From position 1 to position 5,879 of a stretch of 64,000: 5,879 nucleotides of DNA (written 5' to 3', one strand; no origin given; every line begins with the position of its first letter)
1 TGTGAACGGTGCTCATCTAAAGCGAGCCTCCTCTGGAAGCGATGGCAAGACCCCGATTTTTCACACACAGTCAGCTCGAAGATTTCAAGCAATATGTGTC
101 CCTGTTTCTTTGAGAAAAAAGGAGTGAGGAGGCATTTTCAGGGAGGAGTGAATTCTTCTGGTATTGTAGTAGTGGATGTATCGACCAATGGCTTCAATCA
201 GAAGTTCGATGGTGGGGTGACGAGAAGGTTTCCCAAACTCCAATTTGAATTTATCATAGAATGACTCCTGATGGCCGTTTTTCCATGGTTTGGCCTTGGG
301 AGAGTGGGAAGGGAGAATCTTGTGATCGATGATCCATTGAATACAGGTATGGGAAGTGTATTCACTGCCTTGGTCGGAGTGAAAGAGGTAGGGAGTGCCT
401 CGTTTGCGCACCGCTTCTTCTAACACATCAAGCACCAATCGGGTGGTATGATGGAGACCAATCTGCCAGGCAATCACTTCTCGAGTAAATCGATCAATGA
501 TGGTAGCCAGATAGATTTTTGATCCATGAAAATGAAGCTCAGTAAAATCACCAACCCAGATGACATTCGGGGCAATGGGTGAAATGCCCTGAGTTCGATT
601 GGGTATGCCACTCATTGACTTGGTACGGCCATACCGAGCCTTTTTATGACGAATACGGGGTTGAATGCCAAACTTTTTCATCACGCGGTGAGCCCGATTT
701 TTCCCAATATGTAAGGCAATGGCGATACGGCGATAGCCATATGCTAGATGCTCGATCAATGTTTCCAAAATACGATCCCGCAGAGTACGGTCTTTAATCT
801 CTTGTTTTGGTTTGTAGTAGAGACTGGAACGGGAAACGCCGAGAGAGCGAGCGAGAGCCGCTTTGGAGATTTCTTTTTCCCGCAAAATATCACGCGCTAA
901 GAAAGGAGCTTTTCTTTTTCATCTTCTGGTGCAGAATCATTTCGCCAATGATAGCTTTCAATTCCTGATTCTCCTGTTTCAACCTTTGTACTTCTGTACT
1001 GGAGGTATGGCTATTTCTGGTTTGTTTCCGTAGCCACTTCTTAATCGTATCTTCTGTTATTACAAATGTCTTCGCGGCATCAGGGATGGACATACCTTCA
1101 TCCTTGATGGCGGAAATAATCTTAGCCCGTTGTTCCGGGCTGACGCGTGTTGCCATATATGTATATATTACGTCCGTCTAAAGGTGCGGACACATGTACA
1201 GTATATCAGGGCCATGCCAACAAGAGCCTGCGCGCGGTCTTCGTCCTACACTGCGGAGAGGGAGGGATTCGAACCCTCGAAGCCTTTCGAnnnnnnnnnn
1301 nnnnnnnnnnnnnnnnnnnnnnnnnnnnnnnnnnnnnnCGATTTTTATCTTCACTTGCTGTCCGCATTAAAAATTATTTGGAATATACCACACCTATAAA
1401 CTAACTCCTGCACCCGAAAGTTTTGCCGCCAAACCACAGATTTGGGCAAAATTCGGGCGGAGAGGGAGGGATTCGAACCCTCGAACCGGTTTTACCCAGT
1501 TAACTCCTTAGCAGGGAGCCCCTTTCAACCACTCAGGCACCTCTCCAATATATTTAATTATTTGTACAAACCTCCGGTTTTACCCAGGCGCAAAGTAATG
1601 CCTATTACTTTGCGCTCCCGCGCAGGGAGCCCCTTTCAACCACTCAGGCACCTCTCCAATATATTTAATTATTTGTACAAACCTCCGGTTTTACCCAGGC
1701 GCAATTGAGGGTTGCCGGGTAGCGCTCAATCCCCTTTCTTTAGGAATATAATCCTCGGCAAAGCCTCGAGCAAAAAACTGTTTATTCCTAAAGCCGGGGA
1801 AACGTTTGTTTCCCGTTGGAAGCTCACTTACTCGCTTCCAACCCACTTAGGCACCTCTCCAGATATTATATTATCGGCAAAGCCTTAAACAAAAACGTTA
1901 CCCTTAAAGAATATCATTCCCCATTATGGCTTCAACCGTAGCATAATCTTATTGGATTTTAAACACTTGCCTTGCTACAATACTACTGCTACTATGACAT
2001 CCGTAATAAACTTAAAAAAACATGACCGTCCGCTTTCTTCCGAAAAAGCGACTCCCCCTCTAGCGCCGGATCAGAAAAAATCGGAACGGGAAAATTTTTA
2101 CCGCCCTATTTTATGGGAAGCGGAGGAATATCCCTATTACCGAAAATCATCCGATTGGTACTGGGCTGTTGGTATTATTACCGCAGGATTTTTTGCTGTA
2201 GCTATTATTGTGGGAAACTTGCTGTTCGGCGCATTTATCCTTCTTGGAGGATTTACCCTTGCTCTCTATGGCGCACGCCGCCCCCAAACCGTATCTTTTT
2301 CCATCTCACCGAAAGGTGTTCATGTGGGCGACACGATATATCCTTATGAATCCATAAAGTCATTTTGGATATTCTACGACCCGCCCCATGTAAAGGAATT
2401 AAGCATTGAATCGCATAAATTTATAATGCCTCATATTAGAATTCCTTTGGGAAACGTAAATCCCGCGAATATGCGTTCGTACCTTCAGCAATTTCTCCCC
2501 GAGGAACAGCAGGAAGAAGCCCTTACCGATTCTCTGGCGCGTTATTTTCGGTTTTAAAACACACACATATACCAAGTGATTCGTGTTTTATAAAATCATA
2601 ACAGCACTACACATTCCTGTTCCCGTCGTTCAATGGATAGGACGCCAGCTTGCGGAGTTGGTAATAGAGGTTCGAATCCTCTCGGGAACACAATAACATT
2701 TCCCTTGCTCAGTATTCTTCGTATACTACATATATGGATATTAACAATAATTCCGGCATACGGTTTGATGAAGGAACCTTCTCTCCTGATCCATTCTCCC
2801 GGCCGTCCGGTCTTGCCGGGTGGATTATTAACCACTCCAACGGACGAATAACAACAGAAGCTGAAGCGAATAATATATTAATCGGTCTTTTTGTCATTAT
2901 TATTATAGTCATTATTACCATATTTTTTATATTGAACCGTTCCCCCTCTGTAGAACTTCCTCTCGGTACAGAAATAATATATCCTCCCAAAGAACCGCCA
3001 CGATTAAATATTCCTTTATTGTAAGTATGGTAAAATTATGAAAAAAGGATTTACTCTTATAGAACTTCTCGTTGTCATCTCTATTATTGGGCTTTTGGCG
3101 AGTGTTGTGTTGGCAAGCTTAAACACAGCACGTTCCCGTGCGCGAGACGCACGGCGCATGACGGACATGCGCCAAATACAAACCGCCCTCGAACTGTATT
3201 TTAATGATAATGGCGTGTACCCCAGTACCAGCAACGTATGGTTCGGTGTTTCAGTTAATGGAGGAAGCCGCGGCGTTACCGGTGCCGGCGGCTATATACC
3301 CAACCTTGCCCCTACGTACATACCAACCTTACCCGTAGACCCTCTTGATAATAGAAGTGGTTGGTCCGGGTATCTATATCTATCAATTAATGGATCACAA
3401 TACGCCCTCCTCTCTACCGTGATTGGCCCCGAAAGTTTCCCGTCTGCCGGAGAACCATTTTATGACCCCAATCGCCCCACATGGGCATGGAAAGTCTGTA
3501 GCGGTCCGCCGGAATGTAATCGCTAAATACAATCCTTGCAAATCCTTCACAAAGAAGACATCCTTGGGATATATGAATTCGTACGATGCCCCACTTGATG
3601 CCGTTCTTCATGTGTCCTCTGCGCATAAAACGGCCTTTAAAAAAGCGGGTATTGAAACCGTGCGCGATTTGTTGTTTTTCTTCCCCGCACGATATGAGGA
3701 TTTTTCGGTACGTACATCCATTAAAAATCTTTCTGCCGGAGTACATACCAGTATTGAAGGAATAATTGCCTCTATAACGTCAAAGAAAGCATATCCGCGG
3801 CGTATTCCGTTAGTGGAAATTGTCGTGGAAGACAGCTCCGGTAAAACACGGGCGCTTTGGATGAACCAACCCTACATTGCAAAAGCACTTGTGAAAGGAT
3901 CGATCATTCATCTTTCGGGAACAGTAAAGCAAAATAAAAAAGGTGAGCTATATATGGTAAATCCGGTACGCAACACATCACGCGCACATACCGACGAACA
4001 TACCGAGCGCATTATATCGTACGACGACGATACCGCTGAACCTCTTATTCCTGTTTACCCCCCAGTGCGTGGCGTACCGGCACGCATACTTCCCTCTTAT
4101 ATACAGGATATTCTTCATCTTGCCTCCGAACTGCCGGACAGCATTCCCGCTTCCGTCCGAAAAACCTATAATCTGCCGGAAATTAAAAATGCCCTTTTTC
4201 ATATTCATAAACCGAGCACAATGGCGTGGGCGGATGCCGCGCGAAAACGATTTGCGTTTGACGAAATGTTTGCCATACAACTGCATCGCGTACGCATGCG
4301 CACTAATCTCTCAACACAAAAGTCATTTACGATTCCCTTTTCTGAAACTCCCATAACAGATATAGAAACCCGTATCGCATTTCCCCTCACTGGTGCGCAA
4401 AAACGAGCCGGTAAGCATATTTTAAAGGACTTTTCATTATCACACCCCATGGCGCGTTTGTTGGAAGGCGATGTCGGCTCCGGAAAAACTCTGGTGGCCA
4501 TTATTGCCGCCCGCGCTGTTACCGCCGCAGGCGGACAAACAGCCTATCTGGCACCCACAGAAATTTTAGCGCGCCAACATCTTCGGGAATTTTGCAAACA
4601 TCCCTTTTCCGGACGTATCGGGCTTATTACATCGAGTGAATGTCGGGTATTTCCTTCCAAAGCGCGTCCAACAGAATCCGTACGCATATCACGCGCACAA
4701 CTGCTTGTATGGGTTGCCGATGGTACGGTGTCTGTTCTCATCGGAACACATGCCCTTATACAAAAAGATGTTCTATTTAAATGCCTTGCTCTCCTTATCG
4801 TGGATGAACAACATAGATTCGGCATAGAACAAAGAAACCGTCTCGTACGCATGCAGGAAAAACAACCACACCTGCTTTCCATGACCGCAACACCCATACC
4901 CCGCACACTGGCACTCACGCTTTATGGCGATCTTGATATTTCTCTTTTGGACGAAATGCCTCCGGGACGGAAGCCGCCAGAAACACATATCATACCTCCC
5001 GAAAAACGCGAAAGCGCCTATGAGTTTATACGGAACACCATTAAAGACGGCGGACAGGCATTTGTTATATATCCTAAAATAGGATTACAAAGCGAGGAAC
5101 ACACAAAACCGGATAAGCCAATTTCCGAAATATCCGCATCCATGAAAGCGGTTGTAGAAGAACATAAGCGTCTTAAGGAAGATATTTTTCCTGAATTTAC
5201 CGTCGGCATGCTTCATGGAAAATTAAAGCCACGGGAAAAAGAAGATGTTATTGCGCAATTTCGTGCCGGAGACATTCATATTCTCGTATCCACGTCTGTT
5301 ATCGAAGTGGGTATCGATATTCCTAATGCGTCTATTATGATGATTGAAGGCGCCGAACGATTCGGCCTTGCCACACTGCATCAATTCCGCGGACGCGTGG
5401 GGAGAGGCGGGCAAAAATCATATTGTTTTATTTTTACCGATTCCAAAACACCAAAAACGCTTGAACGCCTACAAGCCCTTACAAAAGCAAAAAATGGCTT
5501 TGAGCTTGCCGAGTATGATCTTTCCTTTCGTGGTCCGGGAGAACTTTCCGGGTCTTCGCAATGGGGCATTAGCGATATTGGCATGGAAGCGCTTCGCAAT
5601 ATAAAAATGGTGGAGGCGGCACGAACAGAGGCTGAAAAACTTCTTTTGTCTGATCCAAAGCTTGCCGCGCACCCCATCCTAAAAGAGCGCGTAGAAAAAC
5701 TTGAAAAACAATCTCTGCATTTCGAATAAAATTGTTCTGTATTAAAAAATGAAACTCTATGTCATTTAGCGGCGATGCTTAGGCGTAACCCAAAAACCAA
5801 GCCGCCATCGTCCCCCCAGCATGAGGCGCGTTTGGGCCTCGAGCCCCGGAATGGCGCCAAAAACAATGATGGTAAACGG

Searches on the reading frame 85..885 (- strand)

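Call 82: search_protein_families(library=pfam, proteins=[window:85-885:-], max_evalue=0.001)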
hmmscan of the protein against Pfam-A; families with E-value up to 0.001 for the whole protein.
window:85-885:- (266 aa): 3 families
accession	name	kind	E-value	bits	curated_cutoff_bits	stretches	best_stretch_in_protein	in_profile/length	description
PF00665.32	rve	-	2.6e-27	95.5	32.6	1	105-200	3-102/102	Integrase core domain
PF13683.12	rve_3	-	3e-11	43.3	26.5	1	189-251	2-64/67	Integrase core domain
PF13333.12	rve_2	-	4.8e-07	30.3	22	1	207-250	1-44/56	Integrase core domain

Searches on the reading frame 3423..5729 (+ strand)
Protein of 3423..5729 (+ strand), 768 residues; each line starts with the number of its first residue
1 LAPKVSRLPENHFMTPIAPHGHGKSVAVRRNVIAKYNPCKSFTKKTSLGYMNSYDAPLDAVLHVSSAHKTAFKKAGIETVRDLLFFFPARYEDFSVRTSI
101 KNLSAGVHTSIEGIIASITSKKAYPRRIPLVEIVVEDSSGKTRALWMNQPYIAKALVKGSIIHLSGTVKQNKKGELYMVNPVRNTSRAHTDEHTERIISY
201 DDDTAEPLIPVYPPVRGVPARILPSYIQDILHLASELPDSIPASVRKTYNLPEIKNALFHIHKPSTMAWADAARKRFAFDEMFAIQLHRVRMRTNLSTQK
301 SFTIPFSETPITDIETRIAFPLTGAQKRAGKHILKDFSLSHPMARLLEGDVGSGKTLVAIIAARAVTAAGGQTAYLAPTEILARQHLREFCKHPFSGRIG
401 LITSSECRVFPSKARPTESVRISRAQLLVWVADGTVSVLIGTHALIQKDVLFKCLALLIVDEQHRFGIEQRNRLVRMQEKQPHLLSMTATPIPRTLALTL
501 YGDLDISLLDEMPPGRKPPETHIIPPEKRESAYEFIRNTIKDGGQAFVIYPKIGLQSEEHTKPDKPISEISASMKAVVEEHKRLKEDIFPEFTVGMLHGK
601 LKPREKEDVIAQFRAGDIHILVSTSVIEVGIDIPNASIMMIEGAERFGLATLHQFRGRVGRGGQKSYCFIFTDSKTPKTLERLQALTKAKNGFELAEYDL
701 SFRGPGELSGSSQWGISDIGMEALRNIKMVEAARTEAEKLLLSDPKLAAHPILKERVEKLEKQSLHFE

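Call 82: search_protein_families(library=pfam, proteins=[window:3423-5729:+], max_evalue=0.001)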
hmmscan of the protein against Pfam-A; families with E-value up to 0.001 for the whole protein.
window:3423-5729:+ (768 aa): 7 families
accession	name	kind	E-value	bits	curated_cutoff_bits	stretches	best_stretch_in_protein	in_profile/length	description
PF00271.37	Helicase_C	-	7.5e-19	68.4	23.5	1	576-663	26-110/110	Helicase conserved C-terminal domain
PF00270.35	DEAD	-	4.1e-18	66.1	26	1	325-496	3-164/167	DEAD/DEAH box helicase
PF17191.10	RecG_wedge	-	4e-17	62.7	23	1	64-185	8-127/162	RecG wedge domain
PF04851.21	ResIII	-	1.3e-10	41.9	22.5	1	322-491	4-162/164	Type III restriction enzyme, res subunit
PF19833.4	RecG_dom3_C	-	1.6e-08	34.9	26.8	1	691-765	3-81/87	ATP-dependent DNA helicase RecG, domain 3, C-terminal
PF13604.12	AAA_30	-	3.4e-06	27.4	27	1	323-480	3-114/191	AAA domain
PF01336.31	tRNA_anti-codon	-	8.2e-06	26.1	27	1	111-179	3-68/75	OB-fold nucleic acid binding domain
